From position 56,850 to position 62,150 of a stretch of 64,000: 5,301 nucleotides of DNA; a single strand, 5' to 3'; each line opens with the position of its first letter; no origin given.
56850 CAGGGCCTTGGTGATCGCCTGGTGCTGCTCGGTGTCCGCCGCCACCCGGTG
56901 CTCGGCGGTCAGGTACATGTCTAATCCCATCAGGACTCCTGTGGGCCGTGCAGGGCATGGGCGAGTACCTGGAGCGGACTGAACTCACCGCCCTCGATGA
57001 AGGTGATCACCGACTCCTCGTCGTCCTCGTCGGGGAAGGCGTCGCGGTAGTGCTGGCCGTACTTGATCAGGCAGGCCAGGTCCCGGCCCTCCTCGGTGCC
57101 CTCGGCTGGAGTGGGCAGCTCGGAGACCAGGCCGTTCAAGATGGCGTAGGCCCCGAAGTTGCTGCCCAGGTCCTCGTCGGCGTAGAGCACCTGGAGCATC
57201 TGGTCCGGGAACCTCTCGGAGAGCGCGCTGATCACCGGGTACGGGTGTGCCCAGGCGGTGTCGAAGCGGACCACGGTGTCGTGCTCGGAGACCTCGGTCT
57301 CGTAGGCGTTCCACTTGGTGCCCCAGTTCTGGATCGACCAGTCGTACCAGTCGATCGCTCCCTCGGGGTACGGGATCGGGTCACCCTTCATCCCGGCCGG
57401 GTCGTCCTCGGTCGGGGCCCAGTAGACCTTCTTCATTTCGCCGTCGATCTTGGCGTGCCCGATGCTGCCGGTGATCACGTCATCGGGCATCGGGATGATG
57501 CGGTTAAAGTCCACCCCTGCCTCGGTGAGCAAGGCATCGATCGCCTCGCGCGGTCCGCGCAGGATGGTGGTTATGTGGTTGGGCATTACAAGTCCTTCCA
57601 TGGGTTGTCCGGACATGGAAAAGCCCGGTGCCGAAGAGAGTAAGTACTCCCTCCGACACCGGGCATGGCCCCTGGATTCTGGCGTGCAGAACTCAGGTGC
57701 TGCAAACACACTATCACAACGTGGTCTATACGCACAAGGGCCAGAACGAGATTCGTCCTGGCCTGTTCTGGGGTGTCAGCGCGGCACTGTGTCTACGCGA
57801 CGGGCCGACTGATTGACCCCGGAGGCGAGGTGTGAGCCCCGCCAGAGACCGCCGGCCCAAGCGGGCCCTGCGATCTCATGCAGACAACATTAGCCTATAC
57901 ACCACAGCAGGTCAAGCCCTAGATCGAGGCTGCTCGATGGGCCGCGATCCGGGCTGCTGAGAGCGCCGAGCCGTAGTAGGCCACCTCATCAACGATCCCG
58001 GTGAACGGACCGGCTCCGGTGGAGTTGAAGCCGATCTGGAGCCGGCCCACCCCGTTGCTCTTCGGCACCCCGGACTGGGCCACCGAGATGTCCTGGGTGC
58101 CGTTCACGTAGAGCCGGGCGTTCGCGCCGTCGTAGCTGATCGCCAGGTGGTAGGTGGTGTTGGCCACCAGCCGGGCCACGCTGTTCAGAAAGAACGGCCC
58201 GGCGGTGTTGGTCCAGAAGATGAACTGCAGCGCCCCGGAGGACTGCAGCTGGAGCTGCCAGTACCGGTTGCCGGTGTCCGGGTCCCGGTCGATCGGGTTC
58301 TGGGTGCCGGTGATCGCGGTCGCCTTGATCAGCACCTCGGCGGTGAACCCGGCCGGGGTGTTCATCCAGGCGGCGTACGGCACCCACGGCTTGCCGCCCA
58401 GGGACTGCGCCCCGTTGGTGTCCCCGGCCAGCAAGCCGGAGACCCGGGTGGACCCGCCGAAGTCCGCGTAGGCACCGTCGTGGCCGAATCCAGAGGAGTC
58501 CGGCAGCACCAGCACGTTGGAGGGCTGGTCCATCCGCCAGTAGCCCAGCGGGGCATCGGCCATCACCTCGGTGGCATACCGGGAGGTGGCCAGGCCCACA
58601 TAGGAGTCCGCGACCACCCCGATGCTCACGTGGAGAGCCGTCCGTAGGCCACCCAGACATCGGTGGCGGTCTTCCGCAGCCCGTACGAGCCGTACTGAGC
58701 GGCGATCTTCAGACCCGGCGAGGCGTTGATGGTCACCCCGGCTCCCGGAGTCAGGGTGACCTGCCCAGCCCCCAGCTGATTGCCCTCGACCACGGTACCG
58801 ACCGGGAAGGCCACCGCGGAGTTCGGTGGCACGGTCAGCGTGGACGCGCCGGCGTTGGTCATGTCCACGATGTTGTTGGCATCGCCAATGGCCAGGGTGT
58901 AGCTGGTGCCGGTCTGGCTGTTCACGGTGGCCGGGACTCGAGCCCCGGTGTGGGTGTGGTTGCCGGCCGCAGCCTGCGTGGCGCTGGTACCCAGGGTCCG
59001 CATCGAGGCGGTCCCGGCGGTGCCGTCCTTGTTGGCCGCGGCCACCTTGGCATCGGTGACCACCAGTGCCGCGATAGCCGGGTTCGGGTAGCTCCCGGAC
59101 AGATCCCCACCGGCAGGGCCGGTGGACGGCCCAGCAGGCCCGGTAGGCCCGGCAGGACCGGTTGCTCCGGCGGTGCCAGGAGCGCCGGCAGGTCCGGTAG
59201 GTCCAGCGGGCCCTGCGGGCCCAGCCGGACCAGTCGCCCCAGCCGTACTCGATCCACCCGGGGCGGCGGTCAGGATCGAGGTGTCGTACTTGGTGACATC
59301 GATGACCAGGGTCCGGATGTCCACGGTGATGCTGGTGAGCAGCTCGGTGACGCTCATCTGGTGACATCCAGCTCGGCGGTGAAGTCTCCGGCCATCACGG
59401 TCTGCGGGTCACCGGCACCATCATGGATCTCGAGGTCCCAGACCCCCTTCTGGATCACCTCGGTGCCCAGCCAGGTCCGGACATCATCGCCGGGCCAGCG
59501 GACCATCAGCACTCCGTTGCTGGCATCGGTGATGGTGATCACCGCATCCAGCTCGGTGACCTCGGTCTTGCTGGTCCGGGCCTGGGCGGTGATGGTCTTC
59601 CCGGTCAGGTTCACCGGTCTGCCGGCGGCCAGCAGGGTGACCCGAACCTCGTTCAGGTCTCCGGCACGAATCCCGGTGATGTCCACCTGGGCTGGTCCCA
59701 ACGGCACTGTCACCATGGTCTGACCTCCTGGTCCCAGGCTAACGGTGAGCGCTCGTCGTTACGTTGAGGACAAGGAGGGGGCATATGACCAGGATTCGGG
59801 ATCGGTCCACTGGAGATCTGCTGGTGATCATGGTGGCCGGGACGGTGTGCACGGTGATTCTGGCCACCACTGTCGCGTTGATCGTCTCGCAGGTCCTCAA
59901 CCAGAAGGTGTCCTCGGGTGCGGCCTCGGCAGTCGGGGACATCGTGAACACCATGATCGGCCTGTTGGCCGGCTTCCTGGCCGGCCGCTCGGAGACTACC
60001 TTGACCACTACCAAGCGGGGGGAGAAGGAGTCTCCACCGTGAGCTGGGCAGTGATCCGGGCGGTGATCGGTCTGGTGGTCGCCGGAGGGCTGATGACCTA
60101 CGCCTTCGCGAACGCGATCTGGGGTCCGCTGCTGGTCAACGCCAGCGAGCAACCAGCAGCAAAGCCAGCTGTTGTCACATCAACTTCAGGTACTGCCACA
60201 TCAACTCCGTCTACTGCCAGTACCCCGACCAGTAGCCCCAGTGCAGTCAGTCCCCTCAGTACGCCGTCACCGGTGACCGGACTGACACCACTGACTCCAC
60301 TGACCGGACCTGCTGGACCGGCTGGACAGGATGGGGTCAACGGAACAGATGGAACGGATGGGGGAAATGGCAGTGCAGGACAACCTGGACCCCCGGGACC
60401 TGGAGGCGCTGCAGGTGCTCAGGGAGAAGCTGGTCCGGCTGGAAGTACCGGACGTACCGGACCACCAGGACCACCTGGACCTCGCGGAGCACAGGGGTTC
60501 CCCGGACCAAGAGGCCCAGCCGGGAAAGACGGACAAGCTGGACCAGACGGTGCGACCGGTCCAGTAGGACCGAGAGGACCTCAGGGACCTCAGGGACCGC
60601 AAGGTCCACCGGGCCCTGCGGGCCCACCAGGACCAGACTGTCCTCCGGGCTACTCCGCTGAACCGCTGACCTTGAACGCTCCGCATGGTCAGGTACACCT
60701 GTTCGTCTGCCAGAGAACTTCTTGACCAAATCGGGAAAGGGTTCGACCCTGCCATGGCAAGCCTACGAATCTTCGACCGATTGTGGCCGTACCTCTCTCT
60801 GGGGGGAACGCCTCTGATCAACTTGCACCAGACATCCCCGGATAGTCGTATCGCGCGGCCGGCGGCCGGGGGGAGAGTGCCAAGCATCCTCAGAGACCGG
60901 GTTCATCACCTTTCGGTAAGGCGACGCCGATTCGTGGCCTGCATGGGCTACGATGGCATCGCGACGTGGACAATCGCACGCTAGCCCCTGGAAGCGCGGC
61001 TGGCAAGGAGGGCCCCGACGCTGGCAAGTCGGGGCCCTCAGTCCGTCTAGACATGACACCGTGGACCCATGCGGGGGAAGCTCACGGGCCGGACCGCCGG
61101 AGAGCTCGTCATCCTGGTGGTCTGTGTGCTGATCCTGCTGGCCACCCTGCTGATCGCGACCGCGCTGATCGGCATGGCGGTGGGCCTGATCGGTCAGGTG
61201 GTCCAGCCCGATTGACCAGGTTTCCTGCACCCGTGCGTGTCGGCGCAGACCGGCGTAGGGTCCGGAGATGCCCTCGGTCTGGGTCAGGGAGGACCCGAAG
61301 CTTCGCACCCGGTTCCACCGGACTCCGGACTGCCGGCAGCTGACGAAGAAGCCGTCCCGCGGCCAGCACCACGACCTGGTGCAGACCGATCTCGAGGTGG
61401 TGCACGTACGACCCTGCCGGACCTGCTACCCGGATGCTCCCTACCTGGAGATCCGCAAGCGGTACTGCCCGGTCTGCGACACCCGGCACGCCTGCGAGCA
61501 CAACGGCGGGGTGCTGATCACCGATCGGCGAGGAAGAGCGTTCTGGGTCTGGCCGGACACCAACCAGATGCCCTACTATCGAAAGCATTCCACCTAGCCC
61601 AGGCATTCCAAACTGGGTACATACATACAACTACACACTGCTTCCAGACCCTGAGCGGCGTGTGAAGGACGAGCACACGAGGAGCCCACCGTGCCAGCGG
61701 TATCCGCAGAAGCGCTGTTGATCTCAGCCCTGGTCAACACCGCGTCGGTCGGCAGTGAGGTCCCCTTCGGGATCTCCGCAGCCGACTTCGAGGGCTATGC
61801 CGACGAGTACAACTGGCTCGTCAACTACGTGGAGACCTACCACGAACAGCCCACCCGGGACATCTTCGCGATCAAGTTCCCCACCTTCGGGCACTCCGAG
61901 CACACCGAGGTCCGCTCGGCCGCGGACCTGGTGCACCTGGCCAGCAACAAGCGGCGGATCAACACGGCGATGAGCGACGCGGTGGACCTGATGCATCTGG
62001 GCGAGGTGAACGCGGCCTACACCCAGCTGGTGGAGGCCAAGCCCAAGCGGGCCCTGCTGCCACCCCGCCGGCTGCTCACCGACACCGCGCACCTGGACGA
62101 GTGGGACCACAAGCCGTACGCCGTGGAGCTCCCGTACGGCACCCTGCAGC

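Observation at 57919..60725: Second collagen-like/LamG fibre locus, divergently arranged and remote from the tail operon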

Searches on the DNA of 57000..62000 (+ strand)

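Call 3: search_dna_similar(query=window:57000-62000:+, collection=phages, mode=near, max_rows=30)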
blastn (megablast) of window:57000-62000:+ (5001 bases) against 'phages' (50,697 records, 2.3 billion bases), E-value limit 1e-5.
No match.

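Call 75: search_rna_families(source=window, start=57400, end=61400, threshold=evalue, max_evalue=1)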
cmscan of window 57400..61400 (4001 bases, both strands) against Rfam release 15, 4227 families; matches with E-value up to 1: 3.
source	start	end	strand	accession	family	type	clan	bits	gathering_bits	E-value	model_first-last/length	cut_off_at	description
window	60405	60472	-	RF01684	mascRNA-menRNA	Gene;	-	27.5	42.5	0.014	1-56/56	no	MALAT1-associated small cytoplasmic RNA/MEN beta RNA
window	57618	57669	-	RF03941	mir-3158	Gene; miRNA;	-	25.1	97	0.23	1-81/81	no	mir-3158 microRNA precursor family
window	60537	60608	-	RF02228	sX9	Gene; sRNA;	-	23.6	44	0.29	1-76/76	no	Xanthomonas sRNA sX9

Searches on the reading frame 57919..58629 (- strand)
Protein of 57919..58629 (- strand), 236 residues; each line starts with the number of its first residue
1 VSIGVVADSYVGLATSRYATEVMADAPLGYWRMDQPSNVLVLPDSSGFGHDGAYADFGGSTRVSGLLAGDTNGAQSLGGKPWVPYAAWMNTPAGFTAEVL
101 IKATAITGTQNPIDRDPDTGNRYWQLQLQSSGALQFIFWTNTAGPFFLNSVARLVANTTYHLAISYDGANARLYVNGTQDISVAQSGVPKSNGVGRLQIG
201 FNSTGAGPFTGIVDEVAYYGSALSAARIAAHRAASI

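Call 4: search_protein_families(library=pfam, proteins=[window:57919-58629:-], max_evalue=0.1)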
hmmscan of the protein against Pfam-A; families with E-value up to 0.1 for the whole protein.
window:57919-58629:- (236 aa): 2 families
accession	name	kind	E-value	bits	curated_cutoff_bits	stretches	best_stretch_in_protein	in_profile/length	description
PF13385.13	Laminin_G_3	-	1.6e-25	90.5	27.6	1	91-229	15-151/151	Concanavalin A-like lectin/glucanases superfamily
PF02210.31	Laminin_G_2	-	0.023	15.6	22.9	1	120-202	17-99/126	Laminin G domain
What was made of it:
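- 57919..58629 (-): P3: a LamG (concanavalin-A-like lectin) protein, the likely distal binding subunit and the most variable part of the cassette. Pfam Laminin_G_3, E = 1.6e-25, 90.5 bits (call 4).
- Checked: P3, 57919-58629(-), 236 aa. Pfam Laminin_G_3, E = 1.6e-25, 90.5 bits (call 4).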

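Call 7: search_protein_families(library=phrogs, proteins=[window:57919-58629:-], max_evalue=0.01)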
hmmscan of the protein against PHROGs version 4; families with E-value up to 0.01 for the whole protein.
window:57919-58629:- (236 aa): 8 families
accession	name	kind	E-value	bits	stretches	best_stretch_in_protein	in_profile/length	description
phrog_8510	-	head and packaging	6.3e-10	38.4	1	91-228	752-893/1348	virion structural protein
phrog_38322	-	unknown function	1.6e-09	38.2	1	89-216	351-483/506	-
phrog_3545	-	unknown function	5.9e-09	35.5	1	94-231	819-972/1115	-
phrog_11584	-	unknown function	1.2e-07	31.8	1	18-232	3-208/578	-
phrog_18802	-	head and packaging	2.1e-07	28.8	1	94-217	869-986/3007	virion structural protein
phrog_701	-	head and packaging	1.8e-05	21.6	1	93-218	4085-4205/6136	virion structural protein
phrog_37978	-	unknown function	0.00068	19.6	1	120-201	237-324/564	-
phrog_13163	-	tail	0.00076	18.5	1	93-216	578-697/976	baseplate wedge subunit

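Call 11: search_dna_similar(query=window:57919-58629:-, collection=phages, mode=protein, max_rows=30, max_evalue=0.001)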
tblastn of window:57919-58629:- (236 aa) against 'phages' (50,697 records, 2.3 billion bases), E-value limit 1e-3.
Records with a match: 9; places in all: 9; records where one place covers at least 80% of the query: 2.
Best place of each record, by identity: <60% 9.
By first word of the organism name: Synechococcus 6; Satellite 1; Streptomyces 1; Cyanophage 1.
By host as written in the record: - 3; Synechococcus sp. WH 8102 2; Streptomyces mirabilis NRRL B-2400 1; Synechococcus sp. WH8017 1; Synechococcus sp. WH 8012 1; Synechococcus sp. MW02 1.
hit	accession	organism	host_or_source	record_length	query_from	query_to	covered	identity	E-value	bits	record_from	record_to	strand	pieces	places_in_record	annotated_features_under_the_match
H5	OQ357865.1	Satellite phage MiniFlayer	Streptomyces mirabilis NRRL B-2400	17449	13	219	88%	28.2%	2e-5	51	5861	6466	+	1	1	8: hypothetical protein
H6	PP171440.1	Streptomyces phage DekoNeimoidia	soil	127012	3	219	92%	26.5%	1e-5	51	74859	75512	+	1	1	record has no annotation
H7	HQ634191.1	Cyanophage Syn10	Synechococcus sp. WH8017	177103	95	216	52%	31.7%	3e-4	47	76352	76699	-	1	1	hypothetical protein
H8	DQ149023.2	Synechococcus phage syn9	-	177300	95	216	52%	31.7%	3e-4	47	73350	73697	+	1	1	structural protein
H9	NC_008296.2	Synechococcus phage syn9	Synechococcus sp. WH 8012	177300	95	216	52%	31.7%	3e-4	47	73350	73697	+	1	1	virion structural protein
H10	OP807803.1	Synechococcus phage MS29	South China Sea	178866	95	216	52%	31.2%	6e-4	46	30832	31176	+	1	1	record has no annotation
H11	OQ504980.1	Synechococcus phage S-MS29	Synechococcus sp. MW02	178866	95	216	52%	31.2%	6e-4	46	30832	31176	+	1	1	baseplate wedge subunit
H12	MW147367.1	Synechococcus phage S-H9-2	Synechococcus sp. WH 8102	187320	118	219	43%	35.6%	7e-5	49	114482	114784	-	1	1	hypothetical protein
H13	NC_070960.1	Synechococcus phage S-H9-2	Synechococcus sp. WH 8102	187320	118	219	43%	35.6%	7e-5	49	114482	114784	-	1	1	hypothetical protein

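Call 23: get_annotated_region(hit=H5, flank=6000)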
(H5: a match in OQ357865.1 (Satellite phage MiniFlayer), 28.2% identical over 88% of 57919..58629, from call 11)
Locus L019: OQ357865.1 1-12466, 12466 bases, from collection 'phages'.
description: Satellite phage MiniFlayer, complete genome.
organism: Satellite phage MiniFlayer (NCBI taxid 3025494)
taxonomy: Viruses; Duplodnaviria; Heunggongvirae; Uroviricota; Caudoviricetes
host: Streptomyces mirabilis NRRL B-2400; source: soil; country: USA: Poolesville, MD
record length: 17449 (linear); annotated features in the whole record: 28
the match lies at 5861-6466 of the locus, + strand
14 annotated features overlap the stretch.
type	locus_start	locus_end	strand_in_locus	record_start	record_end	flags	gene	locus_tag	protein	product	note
repeat_region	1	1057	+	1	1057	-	-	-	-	-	right and left terminal repeats are identical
CDS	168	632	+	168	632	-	1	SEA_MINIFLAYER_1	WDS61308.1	terminase small subunit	-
CDS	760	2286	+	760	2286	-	2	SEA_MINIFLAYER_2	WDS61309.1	terminase large subunit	-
CDS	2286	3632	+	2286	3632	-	3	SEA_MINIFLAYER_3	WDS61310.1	portal protein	-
CDS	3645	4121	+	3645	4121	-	4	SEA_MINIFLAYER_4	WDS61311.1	scaffolding protein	-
CDS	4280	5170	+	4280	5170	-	5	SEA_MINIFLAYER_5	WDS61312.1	major capsid protein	-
CDS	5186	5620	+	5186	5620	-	6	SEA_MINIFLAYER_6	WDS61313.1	hypothetical protein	-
CDS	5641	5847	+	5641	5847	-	7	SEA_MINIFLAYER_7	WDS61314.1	hypothetical protein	-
CDS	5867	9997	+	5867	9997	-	8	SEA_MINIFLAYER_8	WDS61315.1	hypothetical protein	-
CDS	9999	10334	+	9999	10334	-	9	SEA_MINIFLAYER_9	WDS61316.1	tail fiber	-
CDS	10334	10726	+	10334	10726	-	10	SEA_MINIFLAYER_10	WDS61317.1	head-to-tail adaptor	-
CDS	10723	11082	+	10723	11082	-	11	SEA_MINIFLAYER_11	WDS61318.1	hypothetical protein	-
CDS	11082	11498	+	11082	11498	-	12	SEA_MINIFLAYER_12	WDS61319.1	hypothetical protein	-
CDS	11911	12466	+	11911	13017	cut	13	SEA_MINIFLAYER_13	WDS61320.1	hypothetical protein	-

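Call 58: search_protein_families(library=ncbifam, proteins=[window:57919-58629:-], max_evalue=0.01)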
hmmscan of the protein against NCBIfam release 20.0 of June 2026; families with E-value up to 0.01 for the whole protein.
window:57919-58629:- (236 aa): 0 families

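Call 59: search_protein_families(library=padloc, proteins=[window:57919-58629:-], max_evalue=0.01)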
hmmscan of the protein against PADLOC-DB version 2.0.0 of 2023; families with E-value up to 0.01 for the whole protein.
window:57919-58629:- (236 aa): 0 families
